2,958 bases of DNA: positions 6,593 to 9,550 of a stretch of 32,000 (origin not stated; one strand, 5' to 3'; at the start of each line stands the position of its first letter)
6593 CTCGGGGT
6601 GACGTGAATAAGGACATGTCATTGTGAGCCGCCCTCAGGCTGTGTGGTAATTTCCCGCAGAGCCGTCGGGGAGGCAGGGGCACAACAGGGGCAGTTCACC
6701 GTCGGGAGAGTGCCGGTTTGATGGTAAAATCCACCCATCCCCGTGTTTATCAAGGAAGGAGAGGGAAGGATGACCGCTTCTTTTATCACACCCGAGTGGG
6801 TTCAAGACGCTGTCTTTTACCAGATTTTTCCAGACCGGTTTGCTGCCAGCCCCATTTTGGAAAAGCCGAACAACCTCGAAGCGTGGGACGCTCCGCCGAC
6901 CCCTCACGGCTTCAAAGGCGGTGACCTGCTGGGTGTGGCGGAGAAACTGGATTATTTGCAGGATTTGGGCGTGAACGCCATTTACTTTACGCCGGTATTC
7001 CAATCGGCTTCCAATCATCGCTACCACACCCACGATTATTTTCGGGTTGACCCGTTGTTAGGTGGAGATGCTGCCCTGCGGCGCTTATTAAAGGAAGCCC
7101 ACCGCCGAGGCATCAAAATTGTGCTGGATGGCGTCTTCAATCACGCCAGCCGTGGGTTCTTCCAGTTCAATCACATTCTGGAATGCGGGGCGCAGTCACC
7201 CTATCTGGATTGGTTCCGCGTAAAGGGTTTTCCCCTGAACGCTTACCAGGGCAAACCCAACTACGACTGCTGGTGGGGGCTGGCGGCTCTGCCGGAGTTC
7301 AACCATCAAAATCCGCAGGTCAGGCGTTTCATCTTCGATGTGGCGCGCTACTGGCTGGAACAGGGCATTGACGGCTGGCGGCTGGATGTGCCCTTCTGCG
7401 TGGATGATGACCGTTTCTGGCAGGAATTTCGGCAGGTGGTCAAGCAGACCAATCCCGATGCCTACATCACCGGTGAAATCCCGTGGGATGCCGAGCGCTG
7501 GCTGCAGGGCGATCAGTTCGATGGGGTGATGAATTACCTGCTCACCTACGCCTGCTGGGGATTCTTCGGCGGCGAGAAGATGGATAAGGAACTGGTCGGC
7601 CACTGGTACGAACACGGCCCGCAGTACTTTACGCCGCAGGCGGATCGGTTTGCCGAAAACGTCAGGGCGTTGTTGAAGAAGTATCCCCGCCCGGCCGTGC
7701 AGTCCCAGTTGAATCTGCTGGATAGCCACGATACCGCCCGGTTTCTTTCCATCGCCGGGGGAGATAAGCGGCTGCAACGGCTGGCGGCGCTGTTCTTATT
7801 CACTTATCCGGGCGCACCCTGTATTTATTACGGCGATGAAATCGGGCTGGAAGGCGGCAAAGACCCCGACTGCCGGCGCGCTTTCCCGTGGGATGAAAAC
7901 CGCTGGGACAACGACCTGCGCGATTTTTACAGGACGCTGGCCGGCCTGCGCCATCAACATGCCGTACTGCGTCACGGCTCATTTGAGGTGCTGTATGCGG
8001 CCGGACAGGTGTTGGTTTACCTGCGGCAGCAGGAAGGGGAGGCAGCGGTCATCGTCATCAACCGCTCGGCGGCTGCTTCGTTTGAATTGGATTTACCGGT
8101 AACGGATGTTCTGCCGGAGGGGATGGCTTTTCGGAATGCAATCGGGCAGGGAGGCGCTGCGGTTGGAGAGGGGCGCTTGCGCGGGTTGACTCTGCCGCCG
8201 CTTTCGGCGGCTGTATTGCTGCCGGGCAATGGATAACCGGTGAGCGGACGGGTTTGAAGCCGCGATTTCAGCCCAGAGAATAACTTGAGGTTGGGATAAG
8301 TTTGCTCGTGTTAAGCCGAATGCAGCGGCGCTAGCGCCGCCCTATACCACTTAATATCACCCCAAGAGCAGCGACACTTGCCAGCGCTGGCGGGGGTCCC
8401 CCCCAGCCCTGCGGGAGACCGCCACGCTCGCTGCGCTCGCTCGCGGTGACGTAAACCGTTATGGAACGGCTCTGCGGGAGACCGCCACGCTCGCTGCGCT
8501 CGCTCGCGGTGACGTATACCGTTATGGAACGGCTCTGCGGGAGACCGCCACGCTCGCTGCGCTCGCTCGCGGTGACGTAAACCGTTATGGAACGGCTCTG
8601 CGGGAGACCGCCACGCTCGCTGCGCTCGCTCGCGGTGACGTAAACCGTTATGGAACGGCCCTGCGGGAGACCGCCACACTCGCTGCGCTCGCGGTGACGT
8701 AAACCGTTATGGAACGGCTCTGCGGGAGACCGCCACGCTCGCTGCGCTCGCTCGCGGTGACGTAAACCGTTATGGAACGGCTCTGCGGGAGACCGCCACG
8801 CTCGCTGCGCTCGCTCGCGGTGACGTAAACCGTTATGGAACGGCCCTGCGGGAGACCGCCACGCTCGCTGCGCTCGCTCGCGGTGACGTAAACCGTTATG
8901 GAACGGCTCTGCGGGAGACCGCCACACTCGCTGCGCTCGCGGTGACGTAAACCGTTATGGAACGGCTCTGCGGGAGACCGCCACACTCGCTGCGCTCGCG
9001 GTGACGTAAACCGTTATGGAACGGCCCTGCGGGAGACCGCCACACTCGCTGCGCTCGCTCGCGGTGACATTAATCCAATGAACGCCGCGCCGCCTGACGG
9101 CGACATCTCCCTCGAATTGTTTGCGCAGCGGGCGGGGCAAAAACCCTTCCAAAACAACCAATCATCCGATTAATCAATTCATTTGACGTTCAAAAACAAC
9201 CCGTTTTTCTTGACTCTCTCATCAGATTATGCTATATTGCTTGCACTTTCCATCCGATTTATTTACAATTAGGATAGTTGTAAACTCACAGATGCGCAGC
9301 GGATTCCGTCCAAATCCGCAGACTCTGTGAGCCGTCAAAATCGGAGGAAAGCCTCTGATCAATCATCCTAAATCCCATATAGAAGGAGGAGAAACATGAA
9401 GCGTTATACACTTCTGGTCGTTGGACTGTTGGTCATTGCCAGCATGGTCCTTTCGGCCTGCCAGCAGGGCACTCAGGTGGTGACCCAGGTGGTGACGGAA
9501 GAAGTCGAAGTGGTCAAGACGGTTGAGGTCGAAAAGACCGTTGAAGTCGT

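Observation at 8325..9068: Spacer-less 11-copy tandem array of a 63/59-bp GC-rich unit between the GH13 gene and the Opp-type operon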

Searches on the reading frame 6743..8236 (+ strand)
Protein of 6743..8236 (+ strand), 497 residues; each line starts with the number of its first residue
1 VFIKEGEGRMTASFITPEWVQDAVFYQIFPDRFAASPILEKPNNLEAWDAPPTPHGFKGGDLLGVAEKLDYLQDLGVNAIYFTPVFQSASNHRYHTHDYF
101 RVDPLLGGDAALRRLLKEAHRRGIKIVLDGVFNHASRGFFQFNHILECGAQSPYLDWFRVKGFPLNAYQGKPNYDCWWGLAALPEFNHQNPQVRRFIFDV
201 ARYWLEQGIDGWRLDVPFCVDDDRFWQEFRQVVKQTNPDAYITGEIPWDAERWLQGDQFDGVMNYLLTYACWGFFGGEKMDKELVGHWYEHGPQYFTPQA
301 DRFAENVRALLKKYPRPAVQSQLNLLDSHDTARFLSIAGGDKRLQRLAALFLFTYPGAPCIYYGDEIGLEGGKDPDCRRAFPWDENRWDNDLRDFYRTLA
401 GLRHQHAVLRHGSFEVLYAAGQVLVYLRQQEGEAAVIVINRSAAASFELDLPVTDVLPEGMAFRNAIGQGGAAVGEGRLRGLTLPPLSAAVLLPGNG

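Call 9: search_protein_families(library=pfam, proteins=[window:6743-8236:+])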
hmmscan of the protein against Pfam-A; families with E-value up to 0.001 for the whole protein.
window:6743-8236:+ (497 aa): 5 families
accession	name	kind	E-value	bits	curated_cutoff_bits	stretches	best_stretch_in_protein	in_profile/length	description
PF00128.31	Alpha-amylase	-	2.8e-67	228.3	22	1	27-386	1-393/446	Alpha amylase, catalytic domain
PF22460.2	Neopullulanase-like_C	-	2.1e-09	38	27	1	416-491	3-77/79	Neopullulanase-like, C-terminal domain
PF16657.11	Malt_amylase_C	-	3.2e-08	34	27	1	412-490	1-74/75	Maltogenic Amylase, C-terminal domain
PF11941.14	DUF3459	-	4.4e-05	24.2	22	1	395-491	1-89/90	Domain of unknown function (DUF3459)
PF22026.2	Alpha-amylase_C_2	-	0.00017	22.4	27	1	412-443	1-32/78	Alpha-amylase C-terminal domain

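Call 11: find_encoding_contigs(protein=window:6743-8236:+, flank=10000, max_places=6)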
Protein window:6743-8236:+ (497 aa): no gene with exactly this product is on record in the collection.

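Call 22: find_homologous_proteins(query=window:6743-8236:+, max_evalue=1e-100)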
Query window:6743-8236:+ (497 aa): 7972 proteins with E <= 1e-100 among 8000 candidates; the best 120 are listed.
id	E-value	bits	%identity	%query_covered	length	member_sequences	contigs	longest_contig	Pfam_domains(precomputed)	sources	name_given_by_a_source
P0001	2.6e-298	1008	86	98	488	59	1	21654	PF00128.32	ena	-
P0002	2.8e-264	896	76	97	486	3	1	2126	PF00128.32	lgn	-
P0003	1.1e-254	864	74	97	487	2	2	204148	PF00128.32,PF16657.12,PF22460.3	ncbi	-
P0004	2.7e-251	853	74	98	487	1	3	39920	PF00128.32,PF16657.12,PF22460.3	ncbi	-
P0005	1.2e-250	851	72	98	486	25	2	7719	PF00128.32,PF16657.12,PF22460.3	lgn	-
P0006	1.1e-249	848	73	98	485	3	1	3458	PF00128.32,PF16657.12,PF22460.3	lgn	-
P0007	5.1e-243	826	71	98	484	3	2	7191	PF00128.32,PF16657.12,PF22460.3,PF22026.3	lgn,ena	-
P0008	5.1e-243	826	69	97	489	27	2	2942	PF00128.32,PF16657.12,PF22460.3,PF22026.3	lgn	-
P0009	7.7e-243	825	69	97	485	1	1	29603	PF00128.32,PF22460.3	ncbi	-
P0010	7.6e-238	809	73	90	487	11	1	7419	PF00128.32,PF22460.3,PF22026.3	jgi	jgi:neopullulanase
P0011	1.8e-237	807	70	98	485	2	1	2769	PF00128.32,PF16657.12,PF22460.3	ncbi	-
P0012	1.8e-236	804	69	98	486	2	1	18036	PF00128.32,PF16657.12,PF22460.3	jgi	-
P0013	1.9e-233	794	69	98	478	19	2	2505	PF00128.32,PF16657.12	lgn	-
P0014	1.2e-232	791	69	97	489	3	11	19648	PF00128.32,PF16657.12,PF22460.3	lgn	-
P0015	3.7e-232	790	69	97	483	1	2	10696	PF00128.32,PF22460.3,PF22026.3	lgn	-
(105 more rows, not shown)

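Call 23: find_encoding_contigs(protein=P0001, flank=6000, max_places=3)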
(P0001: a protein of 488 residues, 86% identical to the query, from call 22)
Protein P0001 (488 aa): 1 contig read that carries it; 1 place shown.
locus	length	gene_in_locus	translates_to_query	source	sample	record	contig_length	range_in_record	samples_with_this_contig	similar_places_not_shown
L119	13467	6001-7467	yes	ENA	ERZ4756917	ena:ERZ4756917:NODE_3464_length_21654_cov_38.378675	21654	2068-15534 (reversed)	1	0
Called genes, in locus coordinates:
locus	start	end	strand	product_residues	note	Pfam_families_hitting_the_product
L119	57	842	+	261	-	PF00459:Inositol_P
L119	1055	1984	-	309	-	PF02653:BPD_transp_2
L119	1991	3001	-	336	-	PF02653:BPD_transp_2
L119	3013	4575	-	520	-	PF00005:ABC_tran, PF13304:AAA_21 (faint), PF00005:ABC_tran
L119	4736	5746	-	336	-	PF02608:Bmp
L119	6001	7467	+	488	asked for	PF00128:Alpha-amylase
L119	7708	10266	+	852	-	PF00496:SBP_bac_5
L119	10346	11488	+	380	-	PF00528:BPD_transp_1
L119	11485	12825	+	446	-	PF00528:BPD_transp_1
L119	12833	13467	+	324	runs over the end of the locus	PF00005:ABC_tran, PF02463:SMC_N (weak), PF13401:AAA_22 (faint), PF13304:AAA_21, PF08352:oligo_HPY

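Call 24: find_encoding_contigs(protein=P0003, flank=6000, max_places=3)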
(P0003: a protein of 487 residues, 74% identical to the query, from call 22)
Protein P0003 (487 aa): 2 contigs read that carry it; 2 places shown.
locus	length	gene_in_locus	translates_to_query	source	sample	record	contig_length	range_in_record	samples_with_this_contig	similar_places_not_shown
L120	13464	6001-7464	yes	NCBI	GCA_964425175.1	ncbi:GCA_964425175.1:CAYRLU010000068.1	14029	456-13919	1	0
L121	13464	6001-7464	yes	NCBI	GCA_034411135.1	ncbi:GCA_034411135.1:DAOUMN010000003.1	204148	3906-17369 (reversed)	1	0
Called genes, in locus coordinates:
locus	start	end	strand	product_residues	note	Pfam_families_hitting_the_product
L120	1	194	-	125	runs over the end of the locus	PF08818:DUF1801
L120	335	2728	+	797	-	PF02366:PMT, PF13231:PMT_2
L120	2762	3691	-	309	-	PF01551:Peptidase_M23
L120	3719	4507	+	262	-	PF00892:EamA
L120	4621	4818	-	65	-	-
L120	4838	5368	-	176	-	PF11193:DUF2812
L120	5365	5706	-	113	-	PF03551:PadR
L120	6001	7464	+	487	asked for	PF00128:Alpha-amylase, PF16657:Malt_amylase_C (faint), PF22460:Neopullulanase-like_C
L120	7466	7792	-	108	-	PF00583:Acetyltransf_1, PF13508:Acetyltransf_7, PF13673:Acetyltransf_10, PF08445:FR47 (weak)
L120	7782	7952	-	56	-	-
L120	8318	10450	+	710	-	-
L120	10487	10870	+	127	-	-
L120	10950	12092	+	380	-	PF00528:BPD_transp_1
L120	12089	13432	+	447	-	PF00528:BPD_transp_1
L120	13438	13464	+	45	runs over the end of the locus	?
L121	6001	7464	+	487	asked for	PF00128:Alpha-amylase, PF16657:Malt_amylase_C (faint), PF22460:Neopullulanase-like_C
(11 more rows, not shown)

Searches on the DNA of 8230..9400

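Call 55: search_rna_families(source=window, start=8230, end=9400, threshold=evalue, max_evalue=1)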
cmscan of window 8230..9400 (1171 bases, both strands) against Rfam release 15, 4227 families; matches with E-value up to 1: 0.
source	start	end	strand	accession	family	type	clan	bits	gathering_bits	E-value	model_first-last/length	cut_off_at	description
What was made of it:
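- No Rfam match at E<=1 (call 55).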

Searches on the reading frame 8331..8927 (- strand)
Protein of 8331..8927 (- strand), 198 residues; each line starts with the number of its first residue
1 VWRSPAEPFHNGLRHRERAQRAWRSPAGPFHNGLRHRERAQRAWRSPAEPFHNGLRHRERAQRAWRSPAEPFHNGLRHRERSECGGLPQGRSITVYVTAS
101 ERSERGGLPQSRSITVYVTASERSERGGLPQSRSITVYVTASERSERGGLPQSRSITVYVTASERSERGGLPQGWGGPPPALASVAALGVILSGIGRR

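Call 31: search_protein_families(library=pfam, proteins=[window:8331-8927:-], max_evalue=0.01)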
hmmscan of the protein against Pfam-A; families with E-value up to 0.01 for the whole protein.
window:8331-8927:- (198 aa): 3 families
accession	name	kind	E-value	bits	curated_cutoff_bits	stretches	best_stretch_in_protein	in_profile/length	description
PF22428.2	Dis32-like_C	-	0.00011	22.2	27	0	89-98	12-21/32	DIS3-like exonuclease 2-like, C-terminal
PF18807.6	TTc_toxin_rep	-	0.0002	21.7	29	0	94-106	5-17/45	Tripartite Tc toxins repeat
PF16986.11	CzcE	-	0.0022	18.6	30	0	87-102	64-79/81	Heavy-metal resistance protein CzcE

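Call 39: find_homologous_proteins(query=window:8331-8927:-, max_evalue=0.001)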
Query window:8331-8927:- (198 aa): 2 proteins with E <= 0.001 among 8000 candidates.
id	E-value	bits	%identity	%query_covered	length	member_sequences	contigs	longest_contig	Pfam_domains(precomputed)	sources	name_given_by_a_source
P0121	1.1e-11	63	39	65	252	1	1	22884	-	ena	-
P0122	2.2e-5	42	49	28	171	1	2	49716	-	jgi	jgi:hypothetical protein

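Call 42: find_encoding_contigs(protein=P0122, flank=8000, max_places=3)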
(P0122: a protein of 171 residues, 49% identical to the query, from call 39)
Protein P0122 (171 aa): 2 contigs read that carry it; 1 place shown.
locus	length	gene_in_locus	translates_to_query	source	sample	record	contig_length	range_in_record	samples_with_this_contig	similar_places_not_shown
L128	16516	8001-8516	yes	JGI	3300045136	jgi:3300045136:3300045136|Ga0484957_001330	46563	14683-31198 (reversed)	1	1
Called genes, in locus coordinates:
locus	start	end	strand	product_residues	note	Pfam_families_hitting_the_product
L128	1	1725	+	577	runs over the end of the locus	PF00581:Rhodanese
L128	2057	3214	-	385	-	PF01546:Peptidase_M20, PF07687:M20_dimer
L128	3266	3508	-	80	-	-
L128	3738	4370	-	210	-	PF00574:CLP_protease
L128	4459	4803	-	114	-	PF07238:PilZ (weak)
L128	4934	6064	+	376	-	-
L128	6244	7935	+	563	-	PF01432:Peptidase_M3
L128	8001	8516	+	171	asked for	-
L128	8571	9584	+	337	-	PF00483:NTP_transferase, PF25087:GMPPB_C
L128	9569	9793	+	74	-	-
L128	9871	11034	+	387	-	PF00155:Aminotran_1_2, PF00266:Aminotran_5 (faint), PF01053:Cys_Met_Meta_PP (weak), PF01041:DegT_DnrJ_EryC1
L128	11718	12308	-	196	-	PF01243:PNPOx_N (weak), PF04075:F420H2_quin_red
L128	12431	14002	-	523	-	PF02652:Lactate_perm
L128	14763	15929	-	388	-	PF07228:SpoIIE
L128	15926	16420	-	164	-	PF13426:PAS_9 (weak)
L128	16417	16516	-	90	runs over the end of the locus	PF01257:2Fe-2S_thioredx (weak)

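Call 43: find_encoding_contigs(protein=P0121, flank=8000, max_places=3)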
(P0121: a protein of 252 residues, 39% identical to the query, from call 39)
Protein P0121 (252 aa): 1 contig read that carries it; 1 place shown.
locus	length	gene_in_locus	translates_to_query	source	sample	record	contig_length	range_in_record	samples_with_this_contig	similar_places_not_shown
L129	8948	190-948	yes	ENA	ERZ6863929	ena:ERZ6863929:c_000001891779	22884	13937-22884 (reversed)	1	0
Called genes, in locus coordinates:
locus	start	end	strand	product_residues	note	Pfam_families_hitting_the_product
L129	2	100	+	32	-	?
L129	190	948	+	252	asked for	-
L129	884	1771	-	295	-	PF04434:SWIM (faint)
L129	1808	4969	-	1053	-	PF12419:DUF3670, PF00176:SNF2-rel_dom, PF00271:Helicase_C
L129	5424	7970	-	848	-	PF01588:tRNA_bind (faint), PF03483:B3_4, PF03484:B5, PF17759:tRNA_synthFbeta, PF03147:FDX-ACB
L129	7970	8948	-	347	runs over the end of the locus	PF02912:Phe_tRNA-synt_N, PF01409:tRNA-synt_2d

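Call 71: list_cluster_members(proteins=[L129:5424-7970:-, L129:1808-4969:-, L128:6244-7935:+, L128:8571-9584:+, L119:7708-10266:+])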
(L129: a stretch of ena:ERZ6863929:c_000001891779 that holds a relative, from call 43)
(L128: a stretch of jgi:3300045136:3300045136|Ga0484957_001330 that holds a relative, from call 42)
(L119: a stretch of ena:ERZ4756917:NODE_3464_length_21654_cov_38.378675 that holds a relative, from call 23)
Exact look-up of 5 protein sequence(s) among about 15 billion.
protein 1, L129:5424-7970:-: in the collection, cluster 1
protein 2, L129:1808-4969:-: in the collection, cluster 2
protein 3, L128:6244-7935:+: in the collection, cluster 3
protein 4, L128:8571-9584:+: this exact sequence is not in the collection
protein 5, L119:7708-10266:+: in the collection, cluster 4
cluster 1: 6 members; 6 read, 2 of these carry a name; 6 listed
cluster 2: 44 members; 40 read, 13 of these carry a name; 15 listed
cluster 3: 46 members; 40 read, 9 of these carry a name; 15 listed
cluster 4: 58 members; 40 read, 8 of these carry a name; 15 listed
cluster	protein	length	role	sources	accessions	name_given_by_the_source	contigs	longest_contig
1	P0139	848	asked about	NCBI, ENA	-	-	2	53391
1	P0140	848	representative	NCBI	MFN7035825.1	MAG: phenylalanine--tRNA ligase subunit beta [Bellilinea sp.]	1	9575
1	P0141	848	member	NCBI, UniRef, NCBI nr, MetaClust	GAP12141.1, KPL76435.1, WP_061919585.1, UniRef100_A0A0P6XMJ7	phenylalanyl-tRNA synthetase beta subunit [Bellilinea caldifistulae] | Phenylalanine--tRNA ligase beta subunit n=1 Tax=Bellilinea caldifistulae TaxID=360411 ... | phenylalanine--tRNA ligase subunit beta [Bellilinea caldifistulae]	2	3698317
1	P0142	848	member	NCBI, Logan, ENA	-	-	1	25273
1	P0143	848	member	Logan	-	-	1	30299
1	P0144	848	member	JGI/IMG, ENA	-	-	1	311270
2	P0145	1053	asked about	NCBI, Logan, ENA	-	-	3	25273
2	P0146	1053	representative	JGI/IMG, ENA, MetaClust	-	\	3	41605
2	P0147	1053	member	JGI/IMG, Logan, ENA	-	SNF2 family DNA or RNA helicase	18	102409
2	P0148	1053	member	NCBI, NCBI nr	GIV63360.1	MAG: ATP-dependent helicase [Bellilinea sp.]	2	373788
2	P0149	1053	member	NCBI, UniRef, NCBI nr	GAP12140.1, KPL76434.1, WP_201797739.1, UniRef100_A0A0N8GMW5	superfamily II DNA/RNA helicase, SNF2 family [Bellilinea caldifistulae] | DEAD/DEAH box helicase n=1 Tax=Bellilinea caldifistulae TaxID=360411 ... | DEAD/DEAH box helicase [Bellilinea caldifistulae]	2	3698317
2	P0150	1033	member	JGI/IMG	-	SNF2 family DNA or RNA helicase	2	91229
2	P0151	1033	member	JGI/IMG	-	SNF2 family DNA or RNA helicase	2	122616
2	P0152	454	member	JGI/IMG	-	SNF2 family DNA or RNA helicase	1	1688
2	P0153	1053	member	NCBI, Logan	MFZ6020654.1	MAG: DEAD/DEAH box helicase [Chloroflexota bacterium]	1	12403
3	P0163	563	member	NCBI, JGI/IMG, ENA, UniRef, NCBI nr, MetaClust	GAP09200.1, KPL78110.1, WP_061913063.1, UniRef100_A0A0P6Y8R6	oligoendopeptidase F [Bellilinea caldifistulae] | Oligoendopeptidase n=1 Tax=Bellilinea caldifistulae TaxID=360411 RepID=A0A0P6Y8R6_9CHLR | M3 family oligoendopeptidase [Bellilinea caldifistulae]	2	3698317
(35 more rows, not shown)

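Call 72: find_encoding_contigs(protein=P0149, flank=6000, max_places=3)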
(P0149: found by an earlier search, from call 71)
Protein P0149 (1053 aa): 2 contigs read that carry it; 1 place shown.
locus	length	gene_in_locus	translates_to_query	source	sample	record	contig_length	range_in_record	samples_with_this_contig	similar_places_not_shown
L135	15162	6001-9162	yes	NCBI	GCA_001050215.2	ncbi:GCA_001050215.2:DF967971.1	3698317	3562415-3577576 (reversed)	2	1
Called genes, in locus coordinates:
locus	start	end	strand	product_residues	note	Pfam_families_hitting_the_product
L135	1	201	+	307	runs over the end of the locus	-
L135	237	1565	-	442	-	PF12832:MFS_1_like (weak), PF05977:MFS_3 (weak), PF07690:MFS_1, PF12832:MFS_1_like, PF07690:MFS_1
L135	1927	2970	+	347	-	PF02912:Phe_tRNA-synt_N, PF01409:tRNA-synt_2d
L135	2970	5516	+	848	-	PF01588:tRNA_bind (faint), PF03483:B3_4, PF03484:B5, PF17759:tRNA_synthFbeta, PF03147:FDX-ACB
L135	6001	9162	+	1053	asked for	PF12419:DUF3670, PF00176:SNF2-rel_dom, PF00271:Helicase_C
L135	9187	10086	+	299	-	PF04434:SWIM (weak)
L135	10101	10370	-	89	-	-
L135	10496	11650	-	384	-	-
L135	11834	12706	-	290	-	PF04784:DUF547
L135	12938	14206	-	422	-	PF05977:MFS_3, PF07690:MFS_1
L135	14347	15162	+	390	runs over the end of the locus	PF00291:PALP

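Call 83: find_encoding_contigs(protein=P0163, flank=9000, max_places=2)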
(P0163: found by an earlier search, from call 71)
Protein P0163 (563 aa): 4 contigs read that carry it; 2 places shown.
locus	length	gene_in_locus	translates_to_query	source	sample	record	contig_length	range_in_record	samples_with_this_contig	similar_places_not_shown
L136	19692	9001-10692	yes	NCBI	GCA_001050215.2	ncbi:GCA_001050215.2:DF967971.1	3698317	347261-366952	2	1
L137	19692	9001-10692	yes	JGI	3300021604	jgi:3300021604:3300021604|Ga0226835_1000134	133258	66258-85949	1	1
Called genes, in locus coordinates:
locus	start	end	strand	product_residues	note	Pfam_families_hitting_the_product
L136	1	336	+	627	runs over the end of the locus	-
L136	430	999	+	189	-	PF13302:Acetyltransf_3, PF13420:Acetyltransf_4, PF00583:Acetyltransf_1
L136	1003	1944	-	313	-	PF00126:HTH_1, PF03466:LysR_substrate, PF12727:PBP_like (weak)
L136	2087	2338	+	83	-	-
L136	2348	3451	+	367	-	PF14522:Cytochrome_C7 (faint), PF14537:Cytochrom_c3_2 (faint)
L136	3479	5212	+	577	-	PF00581:Rhodanese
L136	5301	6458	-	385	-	PF01546:Peptidase_M20, PF07687:M20_dimer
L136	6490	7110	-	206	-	PF00574:CLP_protease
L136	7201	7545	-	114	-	PF07238:PilZ (weak)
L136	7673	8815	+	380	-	-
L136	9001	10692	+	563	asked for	PF01432:Peptidase_M3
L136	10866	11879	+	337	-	PF00483:NTP_transferase, PF25087:GMPPB_C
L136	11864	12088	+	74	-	-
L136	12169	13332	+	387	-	PF00155:Aminotran_1_2, PF00266:Aminotran_5 (faint), PF01053:Cys_Met_Meta_PP (weak), PF01041:DegT_DnrJ_EryC1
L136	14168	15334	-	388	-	PF07228:SpoIIE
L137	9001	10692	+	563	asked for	PF01432:Peptidase_M3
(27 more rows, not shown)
